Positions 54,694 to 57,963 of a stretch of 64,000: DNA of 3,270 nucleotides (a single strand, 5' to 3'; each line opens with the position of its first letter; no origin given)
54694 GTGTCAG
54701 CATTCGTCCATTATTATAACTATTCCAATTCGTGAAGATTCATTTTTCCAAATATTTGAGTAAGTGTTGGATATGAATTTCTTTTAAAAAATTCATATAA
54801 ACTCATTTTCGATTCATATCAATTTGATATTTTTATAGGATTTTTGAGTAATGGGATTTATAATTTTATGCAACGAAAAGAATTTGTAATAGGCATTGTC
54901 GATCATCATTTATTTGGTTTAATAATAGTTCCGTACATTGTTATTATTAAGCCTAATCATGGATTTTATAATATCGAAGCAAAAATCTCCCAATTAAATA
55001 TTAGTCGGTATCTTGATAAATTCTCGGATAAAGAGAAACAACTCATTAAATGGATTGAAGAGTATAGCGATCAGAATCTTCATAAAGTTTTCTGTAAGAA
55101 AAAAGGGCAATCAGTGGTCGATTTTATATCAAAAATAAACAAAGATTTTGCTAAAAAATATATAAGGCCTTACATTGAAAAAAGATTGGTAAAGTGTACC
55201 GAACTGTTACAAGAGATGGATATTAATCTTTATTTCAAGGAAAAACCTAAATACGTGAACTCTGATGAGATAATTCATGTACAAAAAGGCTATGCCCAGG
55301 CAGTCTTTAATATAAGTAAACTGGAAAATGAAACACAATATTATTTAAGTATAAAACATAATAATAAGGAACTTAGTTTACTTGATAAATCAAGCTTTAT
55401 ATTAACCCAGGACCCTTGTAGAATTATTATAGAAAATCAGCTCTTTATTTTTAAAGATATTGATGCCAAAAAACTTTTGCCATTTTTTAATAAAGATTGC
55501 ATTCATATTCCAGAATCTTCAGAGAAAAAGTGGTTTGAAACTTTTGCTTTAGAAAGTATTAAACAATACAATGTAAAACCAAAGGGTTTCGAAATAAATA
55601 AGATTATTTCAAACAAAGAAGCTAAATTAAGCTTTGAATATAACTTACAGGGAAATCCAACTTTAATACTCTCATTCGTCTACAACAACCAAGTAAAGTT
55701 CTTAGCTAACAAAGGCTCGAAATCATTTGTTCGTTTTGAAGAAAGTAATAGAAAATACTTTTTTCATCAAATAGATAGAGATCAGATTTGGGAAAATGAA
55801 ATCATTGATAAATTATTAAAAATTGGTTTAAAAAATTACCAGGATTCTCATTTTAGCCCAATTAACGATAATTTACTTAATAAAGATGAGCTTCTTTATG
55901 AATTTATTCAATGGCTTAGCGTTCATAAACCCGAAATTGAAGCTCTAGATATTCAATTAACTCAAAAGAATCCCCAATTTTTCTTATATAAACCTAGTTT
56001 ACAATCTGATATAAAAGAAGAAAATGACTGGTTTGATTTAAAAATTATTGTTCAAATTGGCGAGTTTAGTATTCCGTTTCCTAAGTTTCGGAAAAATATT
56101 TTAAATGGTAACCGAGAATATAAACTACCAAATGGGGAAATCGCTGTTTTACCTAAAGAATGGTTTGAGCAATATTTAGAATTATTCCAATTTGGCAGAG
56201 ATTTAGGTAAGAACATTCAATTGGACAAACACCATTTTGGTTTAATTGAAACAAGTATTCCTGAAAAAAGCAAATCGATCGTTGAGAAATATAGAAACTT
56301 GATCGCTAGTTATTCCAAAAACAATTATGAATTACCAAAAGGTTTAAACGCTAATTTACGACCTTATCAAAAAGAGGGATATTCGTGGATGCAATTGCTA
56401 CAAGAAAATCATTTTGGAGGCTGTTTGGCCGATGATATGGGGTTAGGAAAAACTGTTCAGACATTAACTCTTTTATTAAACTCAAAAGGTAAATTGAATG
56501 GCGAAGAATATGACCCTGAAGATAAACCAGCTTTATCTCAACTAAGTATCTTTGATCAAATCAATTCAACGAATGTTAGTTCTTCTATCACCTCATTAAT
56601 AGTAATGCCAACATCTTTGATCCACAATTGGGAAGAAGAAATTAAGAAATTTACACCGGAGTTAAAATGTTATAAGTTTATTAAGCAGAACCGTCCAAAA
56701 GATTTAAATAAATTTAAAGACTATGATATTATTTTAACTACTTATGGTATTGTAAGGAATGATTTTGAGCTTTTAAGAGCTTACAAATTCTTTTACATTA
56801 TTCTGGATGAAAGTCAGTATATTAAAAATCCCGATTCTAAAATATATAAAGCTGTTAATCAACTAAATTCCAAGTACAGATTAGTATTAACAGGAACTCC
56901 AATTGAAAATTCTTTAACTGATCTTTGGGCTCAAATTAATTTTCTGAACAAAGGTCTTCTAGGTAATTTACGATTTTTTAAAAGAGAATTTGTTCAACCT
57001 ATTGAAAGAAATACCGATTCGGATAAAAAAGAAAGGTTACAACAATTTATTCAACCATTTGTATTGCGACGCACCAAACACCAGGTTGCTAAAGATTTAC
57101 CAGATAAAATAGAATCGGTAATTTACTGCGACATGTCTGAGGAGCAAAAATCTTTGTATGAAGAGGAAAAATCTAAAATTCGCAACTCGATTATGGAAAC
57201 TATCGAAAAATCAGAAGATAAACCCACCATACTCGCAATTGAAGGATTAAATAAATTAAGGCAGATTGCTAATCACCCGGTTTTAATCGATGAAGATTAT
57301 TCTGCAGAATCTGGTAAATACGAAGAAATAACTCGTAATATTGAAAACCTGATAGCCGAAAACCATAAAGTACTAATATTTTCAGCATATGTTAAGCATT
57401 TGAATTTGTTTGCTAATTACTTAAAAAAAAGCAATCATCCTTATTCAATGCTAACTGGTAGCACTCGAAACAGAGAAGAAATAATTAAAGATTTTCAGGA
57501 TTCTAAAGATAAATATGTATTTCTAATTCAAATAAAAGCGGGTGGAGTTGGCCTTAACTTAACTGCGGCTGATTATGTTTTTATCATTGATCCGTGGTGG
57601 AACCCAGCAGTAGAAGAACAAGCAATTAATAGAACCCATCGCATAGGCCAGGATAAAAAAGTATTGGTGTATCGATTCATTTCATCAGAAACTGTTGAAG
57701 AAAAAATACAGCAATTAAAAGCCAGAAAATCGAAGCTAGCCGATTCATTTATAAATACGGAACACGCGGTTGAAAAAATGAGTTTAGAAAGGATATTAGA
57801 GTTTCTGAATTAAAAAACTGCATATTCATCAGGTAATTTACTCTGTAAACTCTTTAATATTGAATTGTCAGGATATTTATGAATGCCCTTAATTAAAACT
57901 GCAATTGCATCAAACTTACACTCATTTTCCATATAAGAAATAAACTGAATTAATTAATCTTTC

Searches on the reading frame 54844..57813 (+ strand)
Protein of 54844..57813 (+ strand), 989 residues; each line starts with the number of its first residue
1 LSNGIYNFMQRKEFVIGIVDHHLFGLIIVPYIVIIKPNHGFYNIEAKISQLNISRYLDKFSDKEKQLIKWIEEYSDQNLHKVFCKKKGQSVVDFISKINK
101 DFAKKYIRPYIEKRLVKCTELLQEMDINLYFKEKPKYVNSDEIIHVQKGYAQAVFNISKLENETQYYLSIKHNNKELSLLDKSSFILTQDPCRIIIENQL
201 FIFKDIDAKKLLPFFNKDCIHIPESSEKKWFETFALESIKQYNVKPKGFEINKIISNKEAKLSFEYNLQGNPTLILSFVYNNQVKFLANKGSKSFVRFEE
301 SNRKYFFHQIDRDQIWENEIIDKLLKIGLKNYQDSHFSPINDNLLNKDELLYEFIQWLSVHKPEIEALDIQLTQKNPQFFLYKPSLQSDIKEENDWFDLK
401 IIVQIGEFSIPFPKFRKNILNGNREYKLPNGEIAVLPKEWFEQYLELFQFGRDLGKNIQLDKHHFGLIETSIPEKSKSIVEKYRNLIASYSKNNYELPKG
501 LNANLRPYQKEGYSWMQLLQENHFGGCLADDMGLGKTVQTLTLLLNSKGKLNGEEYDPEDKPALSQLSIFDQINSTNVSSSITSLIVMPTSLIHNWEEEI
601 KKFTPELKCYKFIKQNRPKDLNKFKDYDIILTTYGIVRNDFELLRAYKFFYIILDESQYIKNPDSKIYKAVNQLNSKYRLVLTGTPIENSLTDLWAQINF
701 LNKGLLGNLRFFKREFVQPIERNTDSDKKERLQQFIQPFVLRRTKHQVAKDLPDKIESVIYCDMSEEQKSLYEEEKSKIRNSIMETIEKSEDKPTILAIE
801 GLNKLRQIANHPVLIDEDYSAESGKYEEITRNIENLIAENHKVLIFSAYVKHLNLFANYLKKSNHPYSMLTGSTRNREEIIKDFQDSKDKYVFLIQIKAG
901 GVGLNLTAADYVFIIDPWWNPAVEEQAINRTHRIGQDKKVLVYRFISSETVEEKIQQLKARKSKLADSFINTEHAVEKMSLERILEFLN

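Call 9: search_protein_families(library=pfam, proteins=[window:54844-57813:+], max_evalue=0.0001)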
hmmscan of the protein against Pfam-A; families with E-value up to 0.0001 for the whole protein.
window:54844-57813:+ (989 aa): 4 families
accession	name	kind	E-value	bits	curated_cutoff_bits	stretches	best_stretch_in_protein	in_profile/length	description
PF00176.29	SNF2-rel_dom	-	3.8e-76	256.4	24.9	1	508-813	1-289/290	SNF2-related domain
PF00271.37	Helicase_C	-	9.7e-23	81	23.5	1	831-935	8-110/110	Helicase conserved C-terminal domain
PF04851.21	ResIII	-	5e-09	36.7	22.5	1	504-687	3-163/164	Type III restriction enzyme, res subunit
PF00270.35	DEAD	-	3.1e-07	30.7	26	1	564-689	30-162/167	DEAD/DEAH box helicase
